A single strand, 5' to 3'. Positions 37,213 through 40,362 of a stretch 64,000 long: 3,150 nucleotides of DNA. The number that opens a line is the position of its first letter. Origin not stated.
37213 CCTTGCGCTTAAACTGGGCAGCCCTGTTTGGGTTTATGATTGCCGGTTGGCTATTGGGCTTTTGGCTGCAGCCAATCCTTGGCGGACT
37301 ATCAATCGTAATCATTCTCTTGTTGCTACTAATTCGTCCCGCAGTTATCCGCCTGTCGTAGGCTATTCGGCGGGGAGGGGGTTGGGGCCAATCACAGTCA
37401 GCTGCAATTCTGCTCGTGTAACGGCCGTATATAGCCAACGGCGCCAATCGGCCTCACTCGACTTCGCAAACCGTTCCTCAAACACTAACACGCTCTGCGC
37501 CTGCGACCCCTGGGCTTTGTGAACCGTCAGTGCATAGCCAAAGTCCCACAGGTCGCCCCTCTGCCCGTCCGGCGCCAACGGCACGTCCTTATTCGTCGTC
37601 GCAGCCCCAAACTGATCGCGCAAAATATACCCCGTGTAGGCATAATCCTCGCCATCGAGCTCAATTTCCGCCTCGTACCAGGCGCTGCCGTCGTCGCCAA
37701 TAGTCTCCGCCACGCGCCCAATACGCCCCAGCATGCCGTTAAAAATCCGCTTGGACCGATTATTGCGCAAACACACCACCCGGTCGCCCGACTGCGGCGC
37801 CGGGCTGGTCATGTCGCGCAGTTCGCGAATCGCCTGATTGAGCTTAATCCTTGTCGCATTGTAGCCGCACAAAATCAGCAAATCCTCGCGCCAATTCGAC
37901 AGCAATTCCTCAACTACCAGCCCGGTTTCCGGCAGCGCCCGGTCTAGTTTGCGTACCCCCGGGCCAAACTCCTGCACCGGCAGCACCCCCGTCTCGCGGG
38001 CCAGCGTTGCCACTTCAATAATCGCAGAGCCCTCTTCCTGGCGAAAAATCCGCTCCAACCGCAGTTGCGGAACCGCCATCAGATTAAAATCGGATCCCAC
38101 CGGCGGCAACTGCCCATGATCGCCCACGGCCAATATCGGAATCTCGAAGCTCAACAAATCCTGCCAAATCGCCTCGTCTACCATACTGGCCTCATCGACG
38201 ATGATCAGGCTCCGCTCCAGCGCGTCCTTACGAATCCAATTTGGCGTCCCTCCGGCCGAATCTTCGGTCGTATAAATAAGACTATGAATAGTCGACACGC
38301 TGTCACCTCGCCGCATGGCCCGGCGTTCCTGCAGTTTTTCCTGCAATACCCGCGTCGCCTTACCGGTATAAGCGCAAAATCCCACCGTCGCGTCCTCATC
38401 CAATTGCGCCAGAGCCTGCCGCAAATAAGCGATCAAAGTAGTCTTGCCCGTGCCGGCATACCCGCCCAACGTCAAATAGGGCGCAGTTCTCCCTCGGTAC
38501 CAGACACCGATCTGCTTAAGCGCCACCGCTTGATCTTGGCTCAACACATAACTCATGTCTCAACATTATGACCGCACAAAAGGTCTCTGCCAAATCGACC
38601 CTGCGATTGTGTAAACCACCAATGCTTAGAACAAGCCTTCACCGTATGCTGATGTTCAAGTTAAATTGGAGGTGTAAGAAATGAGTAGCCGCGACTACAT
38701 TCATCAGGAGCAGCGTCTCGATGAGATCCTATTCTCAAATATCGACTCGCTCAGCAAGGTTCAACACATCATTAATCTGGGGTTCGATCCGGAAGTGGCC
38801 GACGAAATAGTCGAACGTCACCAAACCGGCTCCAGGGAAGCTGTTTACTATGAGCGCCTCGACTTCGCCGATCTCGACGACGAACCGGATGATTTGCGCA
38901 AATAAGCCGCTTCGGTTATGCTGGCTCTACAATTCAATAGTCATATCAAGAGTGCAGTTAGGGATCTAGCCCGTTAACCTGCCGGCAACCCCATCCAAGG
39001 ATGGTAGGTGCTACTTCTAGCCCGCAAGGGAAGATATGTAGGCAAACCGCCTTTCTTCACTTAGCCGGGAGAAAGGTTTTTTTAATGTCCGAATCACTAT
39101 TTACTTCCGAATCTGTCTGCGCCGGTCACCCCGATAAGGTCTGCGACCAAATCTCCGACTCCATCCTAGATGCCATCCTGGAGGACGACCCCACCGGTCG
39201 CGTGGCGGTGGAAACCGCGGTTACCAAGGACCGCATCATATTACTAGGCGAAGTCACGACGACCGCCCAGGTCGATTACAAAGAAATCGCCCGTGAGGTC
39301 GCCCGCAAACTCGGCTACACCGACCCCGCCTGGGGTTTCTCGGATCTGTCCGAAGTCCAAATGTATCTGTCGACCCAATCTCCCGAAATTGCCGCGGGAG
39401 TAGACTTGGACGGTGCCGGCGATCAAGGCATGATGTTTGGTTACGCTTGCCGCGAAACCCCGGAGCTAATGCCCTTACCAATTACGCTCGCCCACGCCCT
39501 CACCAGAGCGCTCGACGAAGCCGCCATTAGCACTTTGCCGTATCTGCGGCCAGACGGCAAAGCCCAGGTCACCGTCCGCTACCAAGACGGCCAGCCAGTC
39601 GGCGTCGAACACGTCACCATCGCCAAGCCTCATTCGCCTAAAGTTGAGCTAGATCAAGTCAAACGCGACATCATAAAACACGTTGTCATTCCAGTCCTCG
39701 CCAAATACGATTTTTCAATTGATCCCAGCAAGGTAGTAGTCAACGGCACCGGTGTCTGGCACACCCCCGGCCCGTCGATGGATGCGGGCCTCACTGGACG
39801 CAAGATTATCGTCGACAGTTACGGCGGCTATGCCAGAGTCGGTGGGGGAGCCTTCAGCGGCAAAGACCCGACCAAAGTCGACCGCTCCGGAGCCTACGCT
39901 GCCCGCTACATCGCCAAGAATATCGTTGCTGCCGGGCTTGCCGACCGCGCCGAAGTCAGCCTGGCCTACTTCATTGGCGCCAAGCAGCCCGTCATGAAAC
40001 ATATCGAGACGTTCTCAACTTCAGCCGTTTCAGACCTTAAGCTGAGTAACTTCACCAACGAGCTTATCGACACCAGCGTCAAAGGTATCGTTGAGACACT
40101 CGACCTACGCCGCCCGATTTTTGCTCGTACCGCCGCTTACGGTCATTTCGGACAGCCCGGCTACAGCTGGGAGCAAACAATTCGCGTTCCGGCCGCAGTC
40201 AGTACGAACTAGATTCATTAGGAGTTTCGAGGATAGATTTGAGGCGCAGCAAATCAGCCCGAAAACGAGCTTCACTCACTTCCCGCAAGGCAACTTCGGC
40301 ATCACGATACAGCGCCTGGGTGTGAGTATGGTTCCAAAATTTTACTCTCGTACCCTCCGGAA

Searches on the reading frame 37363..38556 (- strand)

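Call 87: search_protein_families(library=pfam, proteins=[window:37363-38556:-], max_evalue=0.00001)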
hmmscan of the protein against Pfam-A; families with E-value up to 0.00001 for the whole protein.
window:37363-38556:- (397 aa): 4 families
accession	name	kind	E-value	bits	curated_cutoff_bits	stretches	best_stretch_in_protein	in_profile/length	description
PF13604.12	AAA_30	-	6.1e-21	75.5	27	1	24-187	17-169/191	AAA domain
PF13245.12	AAA_19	-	1.1e-20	74.7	25.1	1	26-154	12-133/134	AAA domain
PF13538.12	UvrD_C_2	-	2.4e-15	56.6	27.4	1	340-389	2-52/52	UvrD-like helicase C-terminal domain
PF09848.15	SLFN-g3_helicase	-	9.6e-06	25.5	24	0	31-124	7-89/354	Schlafen group 3, DNA/RNA helicase domain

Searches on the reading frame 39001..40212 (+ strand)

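Call 87: search_protein_families(library=pfam, proteins=[window:39001-40212:+], max_evalue=0.00001)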
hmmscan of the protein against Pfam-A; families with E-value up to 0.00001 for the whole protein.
window:39001-40212:+ (403 aa): 3 families
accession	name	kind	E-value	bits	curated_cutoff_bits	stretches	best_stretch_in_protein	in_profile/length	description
PF02773.21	S-AdoMet_synt_C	-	1e-56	191.1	25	1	257-392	3-138/138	S-adenosylmethionine synthetase, C-terminal domain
PF02772.21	S-AdoMet_synt_M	-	4.7e-38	130.4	29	1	138-251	3-118/120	S-adenosylmethionine synthetase, central domain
PF00438.25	S-AdoMet_synt_N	-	3.7e-35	120.9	33.1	1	32-128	2-99/99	S-adenosylmethionine synthetase, N-terminal domain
